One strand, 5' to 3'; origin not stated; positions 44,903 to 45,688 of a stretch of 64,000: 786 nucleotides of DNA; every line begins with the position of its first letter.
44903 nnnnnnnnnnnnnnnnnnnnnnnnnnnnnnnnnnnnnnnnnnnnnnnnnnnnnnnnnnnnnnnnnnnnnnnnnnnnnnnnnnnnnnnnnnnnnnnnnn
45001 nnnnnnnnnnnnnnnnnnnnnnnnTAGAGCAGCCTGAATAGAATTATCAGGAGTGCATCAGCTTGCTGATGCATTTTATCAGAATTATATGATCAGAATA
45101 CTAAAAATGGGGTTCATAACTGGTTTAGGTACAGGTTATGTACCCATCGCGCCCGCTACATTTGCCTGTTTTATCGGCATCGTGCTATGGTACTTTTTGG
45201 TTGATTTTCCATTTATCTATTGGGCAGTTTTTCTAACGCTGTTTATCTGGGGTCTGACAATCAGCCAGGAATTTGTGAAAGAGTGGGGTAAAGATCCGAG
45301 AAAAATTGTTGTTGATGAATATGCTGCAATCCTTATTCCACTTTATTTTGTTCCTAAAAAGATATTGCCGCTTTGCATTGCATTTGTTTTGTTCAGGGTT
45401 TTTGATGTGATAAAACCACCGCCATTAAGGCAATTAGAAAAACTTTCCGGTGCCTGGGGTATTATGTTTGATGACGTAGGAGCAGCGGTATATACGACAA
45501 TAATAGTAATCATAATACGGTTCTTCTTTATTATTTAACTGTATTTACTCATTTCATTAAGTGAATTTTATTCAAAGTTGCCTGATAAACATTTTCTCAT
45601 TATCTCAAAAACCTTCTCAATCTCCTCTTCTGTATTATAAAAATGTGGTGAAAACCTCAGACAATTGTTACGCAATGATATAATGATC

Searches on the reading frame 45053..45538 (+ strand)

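Call 47: search_protein_families(library=pfam, proteins=[window:45053-45538:+], max_evalue=0.00001)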
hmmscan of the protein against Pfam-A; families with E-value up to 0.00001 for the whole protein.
window:45053-45538:+ (161 aa): 1 family
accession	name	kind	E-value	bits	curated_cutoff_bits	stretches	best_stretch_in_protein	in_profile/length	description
PF04608.18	PgpA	-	4e-35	121.2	28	1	22-155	3-140/141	Phosphatidylglycerophosphatase A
